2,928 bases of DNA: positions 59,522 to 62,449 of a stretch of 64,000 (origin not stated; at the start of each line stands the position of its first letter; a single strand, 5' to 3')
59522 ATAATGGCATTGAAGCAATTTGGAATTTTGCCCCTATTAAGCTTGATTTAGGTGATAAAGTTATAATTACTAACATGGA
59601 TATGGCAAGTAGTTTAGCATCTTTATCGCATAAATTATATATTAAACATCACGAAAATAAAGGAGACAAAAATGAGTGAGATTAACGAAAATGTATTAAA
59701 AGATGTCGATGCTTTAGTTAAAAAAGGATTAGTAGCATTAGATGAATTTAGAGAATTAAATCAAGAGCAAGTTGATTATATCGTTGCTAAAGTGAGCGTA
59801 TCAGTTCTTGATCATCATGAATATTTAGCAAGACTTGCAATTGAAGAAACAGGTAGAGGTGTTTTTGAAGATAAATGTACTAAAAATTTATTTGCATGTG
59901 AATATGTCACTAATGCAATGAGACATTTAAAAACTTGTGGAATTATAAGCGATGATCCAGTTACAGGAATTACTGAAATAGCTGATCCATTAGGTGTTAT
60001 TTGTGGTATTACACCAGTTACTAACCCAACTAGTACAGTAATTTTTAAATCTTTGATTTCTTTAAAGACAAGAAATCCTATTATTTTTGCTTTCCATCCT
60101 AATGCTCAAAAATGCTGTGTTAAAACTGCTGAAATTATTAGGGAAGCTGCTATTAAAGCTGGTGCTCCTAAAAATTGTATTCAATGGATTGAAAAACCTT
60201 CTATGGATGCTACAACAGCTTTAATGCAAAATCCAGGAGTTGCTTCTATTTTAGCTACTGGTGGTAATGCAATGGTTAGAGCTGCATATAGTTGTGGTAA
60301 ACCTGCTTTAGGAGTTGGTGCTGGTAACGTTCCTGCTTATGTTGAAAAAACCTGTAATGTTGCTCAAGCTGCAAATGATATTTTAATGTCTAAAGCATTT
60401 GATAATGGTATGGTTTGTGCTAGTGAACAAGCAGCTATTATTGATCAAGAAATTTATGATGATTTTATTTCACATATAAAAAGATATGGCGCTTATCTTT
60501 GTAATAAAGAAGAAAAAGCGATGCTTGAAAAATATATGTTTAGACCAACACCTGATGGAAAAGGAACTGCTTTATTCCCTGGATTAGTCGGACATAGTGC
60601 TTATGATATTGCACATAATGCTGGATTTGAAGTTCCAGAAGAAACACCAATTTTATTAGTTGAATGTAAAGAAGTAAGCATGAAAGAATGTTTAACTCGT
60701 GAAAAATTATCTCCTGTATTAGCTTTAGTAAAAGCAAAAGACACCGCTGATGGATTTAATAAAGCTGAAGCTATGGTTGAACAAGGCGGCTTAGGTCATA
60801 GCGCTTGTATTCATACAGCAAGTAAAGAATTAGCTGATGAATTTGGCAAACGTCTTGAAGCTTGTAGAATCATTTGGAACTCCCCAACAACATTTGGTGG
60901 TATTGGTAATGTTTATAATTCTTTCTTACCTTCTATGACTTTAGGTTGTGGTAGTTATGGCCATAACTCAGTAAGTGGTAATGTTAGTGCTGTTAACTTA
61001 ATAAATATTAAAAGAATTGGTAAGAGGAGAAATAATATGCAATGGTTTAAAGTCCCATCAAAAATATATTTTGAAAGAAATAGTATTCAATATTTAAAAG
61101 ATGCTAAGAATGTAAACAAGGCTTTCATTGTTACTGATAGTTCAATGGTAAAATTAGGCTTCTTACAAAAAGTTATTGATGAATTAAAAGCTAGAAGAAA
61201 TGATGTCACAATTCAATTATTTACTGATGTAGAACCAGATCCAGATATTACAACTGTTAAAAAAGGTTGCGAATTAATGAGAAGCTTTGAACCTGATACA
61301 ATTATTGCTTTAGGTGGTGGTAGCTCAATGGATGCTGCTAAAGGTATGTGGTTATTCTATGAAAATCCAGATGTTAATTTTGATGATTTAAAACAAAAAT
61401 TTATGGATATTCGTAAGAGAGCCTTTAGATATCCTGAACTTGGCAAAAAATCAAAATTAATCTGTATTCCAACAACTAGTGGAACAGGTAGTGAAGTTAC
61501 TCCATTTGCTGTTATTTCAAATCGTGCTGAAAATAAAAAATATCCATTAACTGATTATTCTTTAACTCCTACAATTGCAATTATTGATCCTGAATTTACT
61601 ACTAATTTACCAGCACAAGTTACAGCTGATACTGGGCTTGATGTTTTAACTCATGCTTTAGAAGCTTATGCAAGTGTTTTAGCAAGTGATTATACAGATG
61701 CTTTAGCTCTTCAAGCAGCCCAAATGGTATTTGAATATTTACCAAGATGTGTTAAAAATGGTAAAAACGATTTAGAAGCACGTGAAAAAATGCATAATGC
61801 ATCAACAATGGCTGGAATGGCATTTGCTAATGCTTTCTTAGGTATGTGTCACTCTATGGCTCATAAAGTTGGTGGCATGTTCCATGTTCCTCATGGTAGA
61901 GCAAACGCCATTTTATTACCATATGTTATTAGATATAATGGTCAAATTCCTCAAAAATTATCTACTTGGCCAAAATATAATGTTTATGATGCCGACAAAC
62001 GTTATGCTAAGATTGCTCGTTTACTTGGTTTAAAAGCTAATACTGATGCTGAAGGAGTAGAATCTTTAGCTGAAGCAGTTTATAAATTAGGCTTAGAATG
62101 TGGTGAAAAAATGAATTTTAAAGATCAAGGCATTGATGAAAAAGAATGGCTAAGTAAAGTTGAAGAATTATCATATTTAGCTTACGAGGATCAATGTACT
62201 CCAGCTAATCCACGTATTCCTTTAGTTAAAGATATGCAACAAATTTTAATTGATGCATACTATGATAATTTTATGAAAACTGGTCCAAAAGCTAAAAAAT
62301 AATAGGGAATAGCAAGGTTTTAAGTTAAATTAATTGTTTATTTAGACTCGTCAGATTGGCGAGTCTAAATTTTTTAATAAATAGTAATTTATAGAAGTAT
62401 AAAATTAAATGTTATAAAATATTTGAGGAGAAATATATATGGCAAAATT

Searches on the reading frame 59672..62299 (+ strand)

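Call 90: search_protein_families(library=pfam, proteins=[window:59672-62299:+], max_evalue=0.0001)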
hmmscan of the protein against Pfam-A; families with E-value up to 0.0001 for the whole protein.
window:59672-62299:+ (876 aa): 4 families
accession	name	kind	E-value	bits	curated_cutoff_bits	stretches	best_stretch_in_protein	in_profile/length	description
PF25137.1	ADH_Fe_C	-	2.3e-65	220.4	27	1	651-863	1-194/194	Fe-containing alcohol dehydrogenase family, C-terminal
PF00465.25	Fe-ADH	-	3.9e-47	160.4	31.3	1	462-640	1-168/168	Iron-containing alcohol dehydrogenase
PF00171.27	Aldedh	-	4.5e-29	101.8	23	1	7-270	26-290/461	Aldehyde dehydrogenase family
PF13685.12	Fe-ADH_2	-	5.7e-06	26.8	28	1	473-557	12-91/149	Iron-containing alcohol dehydrogenase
